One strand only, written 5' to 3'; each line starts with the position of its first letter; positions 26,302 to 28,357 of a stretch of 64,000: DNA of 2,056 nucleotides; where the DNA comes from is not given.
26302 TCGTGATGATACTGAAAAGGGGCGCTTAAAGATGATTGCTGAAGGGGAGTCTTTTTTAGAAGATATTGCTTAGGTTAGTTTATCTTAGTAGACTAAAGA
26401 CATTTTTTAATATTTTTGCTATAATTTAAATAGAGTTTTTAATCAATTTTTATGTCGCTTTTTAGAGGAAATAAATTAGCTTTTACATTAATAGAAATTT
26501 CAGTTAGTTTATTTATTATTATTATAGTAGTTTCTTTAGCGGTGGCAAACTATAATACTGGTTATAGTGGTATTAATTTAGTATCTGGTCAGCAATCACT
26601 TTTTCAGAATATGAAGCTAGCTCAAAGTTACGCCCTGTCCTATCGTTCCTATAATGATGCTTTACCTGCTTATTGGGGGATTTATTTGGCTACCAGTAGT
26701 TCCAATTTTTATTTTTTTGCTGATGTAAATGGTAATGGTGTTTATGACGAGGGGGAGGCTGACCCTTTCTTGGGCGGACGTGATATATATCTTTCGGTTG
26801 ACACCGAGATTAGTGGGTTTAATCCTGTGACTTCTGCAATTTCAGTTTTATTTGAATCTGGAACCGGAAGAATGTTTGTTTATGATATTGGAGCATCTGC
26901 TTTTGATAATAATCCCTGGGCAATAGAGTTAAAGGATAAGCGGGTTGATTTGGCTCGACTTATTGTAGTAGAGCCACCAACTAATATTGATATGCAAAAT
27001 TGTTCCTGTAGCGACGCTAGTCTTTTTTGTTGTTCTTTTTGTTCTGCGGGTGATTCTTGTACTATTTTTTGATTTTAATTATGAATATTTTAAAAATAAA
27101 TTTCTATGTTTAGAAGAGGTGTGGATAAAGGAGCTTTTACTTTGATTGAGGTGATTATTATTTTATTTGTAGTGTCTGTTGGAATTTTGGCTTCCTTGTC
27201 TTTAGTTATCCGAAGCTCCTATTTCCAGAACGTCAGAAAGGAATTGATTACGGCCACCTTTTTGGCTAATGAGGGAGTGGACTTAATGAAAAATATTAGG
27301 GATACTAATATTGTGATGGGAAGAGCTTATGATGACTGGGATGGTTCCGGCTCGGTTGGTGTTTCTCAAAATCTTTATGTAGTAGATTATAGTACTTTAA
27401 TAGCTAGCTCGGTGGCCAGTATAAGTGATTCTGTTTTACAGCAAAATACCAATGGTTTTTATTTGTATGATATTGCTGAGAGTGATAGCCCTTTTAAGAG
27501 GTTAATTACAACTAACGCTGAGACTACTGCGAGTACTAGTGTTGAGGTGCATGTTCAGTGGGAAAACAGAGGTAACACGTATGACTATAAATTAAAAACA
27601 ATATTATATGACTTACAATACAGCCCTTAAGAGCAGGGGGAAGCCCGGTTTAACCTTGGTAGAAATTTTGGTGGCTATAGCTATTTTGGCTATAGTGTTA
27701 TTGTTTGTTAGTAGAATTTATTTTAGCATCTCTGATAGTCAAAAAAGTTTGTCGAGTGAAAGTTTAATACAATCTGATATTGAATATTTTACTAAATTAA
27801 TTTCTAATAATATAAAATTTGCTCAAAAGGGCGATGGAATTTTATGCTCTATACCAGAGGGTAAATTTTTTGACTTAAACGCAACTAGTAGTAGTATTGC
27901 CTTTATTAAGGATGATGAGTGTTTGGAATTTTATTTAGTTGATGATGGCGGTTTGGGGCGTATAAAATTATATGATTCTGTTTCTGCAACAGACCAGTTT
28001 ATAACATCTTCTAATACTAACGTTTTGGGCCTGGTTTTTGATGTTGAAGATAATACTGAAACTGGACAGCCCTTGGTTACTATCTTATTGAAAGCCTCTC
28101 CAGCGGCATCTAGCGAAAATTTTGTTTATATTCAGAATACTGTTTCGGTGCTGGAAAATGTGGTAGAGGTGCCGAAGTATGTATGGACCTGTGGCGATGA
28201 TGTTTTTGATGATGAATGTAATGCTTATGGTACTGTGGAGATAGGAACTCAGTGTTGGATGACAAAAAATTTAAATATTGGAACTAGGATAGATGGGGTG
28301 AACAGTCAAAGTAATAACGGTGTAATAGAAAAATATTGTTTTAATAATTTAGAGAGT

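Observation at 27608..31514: Three pilin-like proteins end in FISUMP (Fibrobacter succinogenes major paralogous) domains encoded by GC-shifted DNA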

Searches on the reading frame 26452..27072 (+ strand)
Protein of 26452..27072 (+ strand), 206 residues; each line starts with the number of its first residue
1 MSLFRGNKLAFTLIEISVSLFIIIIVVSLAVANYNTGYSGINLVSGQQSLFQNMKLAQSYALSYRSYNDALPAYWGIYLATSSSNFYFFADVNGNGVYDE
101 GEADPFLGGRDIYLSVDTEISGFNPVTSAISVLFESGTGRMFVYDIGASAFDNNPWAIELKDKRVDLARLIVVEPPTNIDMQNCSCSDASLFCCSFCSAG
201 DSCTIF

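Call 3: search_protein_families(library=ncbifam, proteins=[window:26452-27072:+], max_evalue=0.01)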
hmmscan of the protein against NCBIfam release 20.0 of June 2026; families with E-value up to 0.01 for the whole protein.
window:26452-27072:+ (206 aa): 2 families
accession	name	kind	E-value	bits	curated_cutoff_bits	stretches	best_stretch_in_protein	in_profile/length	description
NF041013.1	T4P_ComGE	equivalog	0.00086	19.4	49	1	9-55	4-50/83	competence type IV pilus minor pilin ComGE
NF040982.1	ComGD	equivalog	0.0038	17.6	70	1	10-64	3-57/139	competence type IV pilus minor pilin ComGD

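Call 4: search_protein_families(library=pfam, proteins=[window:26452-27072:+], max_evalue=0.01)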
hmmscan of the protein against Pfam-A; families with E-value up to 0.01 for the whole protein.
window:26452-27072:+ (206 aa): 1 family
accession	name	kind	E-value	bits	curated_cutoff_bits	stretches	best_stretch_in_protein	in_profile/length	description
PF07963.17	N_methyl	-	0.0055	16.7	21.2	1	7-30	3-26/27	Prokaryotic N-terminal methylation motif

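Call 66: search_protein_families(library=pfam, proteins=[window:26452-27069:+], max_evalue=5)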
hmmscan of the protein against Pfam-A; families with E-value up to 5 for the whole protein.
window:26452-27069:+ (206 aa): 1 family
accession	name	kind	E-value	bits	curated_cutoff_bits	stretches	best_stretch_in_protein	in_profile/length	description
PF07963.17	N_methyl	-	0.0055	16.7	21.2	1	7-30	3-26/27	Prokaryotic N-terminal methylation motif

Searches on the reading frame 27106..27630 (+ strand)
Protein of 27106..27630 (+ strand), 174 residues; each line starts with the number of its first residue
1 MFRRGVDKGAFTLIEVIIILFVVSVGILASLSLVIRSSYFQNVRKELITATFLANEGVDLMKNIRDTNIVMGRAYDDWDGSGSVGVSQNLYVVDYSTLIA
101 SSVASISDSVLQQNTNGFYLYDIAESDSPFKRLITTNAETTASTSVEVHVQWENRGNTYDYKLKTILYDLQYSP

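Call 3: search_protein_families(library=ncbifam, proteins=[window:27106-27630:+], max_evalue=0.01)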
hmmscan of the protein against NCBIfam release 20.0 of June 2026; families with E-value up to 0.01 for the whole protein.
window:27106-27630:+ (174 aa): 3 families
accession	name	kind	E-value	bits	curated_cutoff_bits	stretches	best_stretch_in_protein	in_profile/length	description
TIGR02523.1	type_IV_pilV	equivalog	1.3e-06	29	52.2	1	11-152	4-138/139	type IV pilus modification protein PilV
NF040982.1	ComGD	equivalog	0.00016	22.1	70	1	10-52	3-43/139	competence type IV pilus minor pilin ComGD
NF040999.1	pilin_ComGC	equivalog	0.0029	17.8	75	1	10-29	3-22/84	competence type IV pilus major pilin ComGC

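Call 4: search_protein_families(library=pfam, proteins=[window:27106-27630:+], max_evalue=0.01)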
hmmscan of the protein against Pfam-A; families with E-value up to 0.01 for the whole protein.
window:27106-27630:+ (174 aa): 1 family
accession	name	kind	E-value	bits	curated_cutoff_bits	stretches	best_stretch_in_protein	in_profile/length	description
PF07963.17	N_methyl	-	0.00048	20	21.2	1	9-30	5-26/27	Prokaryotic N-terminal methylation motif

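Call 66: search_protein_families(library=pfam, proteins=[window:27106-27627:+], max_evalue=5)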
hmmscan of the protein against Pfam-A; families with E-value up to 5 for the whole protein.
window:27106-27627:+ (174 aa): 3 families
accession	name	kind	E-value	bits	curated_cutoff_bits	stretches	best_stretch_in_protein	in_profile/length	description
PF07963.17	N_methyl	-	0.00048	20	21.2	1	9-30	5-26/27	Prokaryotic N-terminal methylation motif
PF05105.17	Phage_holin_4_1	-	0.03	14.9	22.2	1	8-69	42-101/116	Bacteriophage holin family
PF06453.16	LT-IIB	-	0.15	12.4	25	1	17-69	6-55/122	Type II heat-labile enterotoxin , B subunit (LT-IIB)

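Call 81: search_solved_structures(query=window:27106-27627:+, max_evalue=10)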
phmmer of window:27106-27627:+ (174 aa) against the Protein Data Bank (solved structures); distinct sequences matched with E-value up to 10: 3.
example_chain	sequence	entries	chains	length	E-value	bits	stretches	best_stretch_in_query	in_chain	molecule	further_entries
2egc_A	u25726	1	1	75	0.54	13.7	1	81-137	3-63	SH3 and PX domain-containing protein 2A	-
9n71_B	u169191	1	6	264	0.63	13.5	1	91-170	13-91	Tail tube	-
9egp_A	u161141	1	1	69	0.75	13.2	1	6-43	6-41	Geopilin domain 1 protein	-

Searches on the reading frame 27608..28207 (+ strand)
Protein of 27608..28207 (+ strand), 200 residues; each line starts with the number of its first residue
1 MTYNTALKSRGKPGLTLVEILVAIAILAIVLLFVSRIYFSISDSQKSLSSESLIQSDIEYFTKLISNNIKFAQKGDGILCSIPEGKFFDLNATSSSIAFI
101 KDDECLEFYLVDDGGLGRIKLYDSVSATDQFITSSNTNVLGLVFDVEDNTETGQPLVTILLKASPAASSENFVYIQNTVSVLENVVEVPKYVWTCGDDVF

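Call 41: find_related_loci(query=A3, collection=genome_contigs, flank=6000)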
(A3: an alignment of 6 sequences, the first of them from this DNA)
Query A3 (188 aa) in genome_contigs; peptide patterns used: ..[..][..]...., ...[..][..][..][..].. (x = any residue, [..] = any of these).
41 stretches matched a pattern; 1 encode a relative of the query (tblastn E <= 1e-3); 1 distinct loci.
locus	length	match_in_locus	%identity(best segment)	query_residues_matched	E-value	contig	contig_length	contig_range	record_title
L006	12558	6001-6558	69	1-188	1e-80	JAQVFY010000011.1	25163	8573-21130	MAG: Patescibacteria group bacterium isolate STE_17 NODE_4162_length_25163_cov_4.611160_Sandtown_E, whole genome shotgun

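Call 66: search_protein_families(library=pfam, proteins=[window:27608-28207:+], max_evalue=5)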
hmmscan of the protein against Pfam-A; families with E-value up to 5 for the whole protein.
window:27608-28207:+ (200 aa): 2 families
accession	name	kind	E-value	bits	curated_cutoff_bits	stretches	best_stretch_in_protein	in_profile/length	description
PF07963.17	N_methyl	-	1.3e-06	28.2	21.2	1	13-34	5-26/27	Prokaryotic N-terminal methylation motif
PF12029.13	DUF3516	-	0.16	11.5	25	1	138-192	123-177/464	Domain of unknown function (DUF3516)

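Call 79: search_solved_structures(query=A3, max_evalue=10)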
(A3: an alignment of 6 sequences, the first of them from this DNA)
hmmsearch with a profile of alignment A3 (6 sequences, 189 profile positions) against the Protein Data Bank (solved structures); distinct sequences matched with E-value up to 10: 5.
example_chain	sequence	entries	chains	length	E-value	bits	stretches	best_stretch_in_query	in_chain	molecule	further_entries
9egp_A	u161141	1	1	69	0.11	15.4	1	8-32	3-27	Geopilin domain 1 protein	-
7tgg_A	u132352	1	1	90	0.23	14.4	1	7-32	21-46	Geopilin domain 1 protein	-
9laa_A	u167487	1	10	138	0.78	12.6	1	8-45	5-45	Type IV pilin protein PilA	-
6kmf_A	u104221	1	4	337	0.85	12.5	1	7-63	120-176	Major fimbrium subunit FimA type-1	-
6jzk_A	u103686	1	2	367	0.94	12.4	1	7-63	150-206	Major fimbrium subunit FimA type-1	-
